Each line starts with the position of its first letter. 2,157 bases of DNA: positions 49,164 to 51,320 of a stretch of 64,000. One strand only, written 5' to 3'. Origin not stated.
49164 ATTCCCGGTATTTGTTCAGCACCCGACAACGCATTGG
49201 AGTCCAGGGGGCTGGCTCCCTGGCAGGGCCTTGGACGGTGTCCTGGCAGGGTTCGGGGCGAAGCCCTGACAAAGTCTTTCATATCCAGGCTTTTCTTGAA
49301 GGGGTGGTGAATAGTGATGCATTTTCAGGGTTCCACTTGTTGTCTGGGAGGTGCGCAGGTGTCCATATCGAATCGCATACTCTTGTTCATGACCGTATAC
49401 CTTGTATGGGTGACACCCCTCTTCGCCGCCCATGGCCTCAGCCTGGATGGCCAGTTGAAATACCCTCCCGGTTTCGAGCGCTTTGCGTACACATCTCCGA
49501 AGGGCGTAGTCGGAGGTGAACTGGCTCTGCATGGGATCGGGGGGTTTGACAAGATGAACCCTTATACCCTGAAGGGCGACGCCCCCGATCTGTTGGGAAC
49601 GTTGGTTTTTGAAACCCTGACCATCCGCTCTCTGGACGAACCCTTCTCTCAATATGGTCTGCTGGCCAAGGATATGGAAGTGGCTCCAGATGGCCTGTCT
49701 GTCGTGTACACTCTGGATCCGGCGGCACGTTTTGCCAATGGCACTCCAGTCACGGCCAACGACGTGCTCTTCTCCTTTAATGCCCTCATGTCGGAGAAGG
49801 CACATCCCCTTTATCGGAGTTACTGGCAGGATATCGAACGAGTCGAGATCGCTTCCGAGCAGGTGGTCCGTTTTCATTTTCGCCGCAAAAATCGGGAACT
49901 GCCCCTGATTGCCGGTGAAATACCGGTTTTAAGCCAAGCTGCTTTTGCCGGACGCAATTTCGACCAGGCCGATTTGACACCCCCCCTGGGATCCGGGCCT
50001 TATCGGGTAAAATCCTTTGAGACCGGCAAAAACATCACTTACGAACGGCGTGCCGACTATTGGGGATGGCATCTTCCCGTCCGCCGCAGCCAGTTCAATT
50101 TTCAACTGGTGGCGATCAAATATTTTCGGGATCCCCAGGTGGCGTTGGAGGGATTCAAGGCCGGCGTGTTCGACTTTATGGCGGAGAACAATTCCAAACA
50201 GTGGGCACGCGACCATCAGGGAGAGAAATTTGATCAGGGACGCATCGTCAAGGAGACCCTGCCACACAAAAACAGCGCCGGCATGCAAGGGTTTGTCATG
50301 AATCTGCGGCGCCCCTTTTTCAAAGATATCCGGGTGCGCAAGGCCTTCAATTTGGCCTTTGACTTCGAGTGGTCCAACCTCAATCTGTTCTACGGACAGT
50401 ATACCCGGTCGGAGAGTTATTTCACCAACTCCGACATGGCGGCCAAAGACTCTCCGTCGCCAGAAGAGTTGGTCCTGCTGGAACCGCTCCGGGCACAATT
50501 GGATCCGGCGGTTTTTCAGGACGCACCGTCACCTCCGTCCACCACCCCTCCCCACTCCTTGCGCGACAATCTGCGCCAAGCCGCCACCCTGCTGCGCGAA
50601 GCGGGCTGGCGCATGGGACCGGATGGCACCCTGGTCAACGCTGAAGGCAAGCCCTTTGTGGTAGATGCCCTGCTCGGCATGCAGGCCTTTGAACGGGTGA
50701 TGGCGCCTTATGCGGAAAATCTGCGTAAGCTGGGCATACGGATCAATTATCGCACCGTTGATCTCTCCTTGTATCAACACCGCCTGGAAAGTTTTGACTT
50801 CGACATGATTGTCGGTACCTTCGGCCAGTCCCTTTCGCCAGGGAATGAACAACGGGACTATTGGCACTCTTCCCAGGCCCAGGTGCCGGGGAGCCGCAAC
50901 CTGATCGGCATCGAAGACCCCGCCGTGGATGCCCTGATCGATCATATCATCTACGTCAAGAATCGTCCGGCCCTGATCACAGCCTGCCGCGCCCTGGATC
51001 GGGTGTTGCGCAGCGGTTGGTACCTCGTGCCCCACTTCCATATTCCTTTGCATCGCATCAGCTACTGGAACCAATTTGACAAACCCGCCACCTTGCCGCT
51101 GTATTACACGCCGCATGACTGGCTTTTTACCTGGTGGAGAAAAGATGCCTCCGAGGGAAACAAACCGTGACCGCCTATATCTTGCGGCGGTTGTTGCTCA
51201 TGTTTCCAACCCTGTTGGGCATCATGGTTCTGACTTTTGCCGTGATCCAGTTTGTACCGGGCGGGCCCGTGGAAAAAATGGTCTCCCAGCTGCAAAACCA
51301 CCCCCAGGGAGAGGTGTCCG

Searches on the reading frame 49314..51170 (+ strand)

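Call 97: search_protein_families(library=pfam, max_evalue=0.00001, proteins=[window:49314-51170:+])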
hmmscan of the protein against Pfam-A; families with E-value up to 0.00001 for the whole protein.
window:49314-51170:+ (618 aa): 1 family
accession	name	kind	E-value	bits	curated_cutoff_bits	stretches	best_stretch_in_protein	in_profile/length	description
PF00496.27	SBP_bac_5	-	1.2e-64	219.2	32.4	1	115-521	4-364/368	Bacterial extracellular solute-binding proteins, family 5 Middle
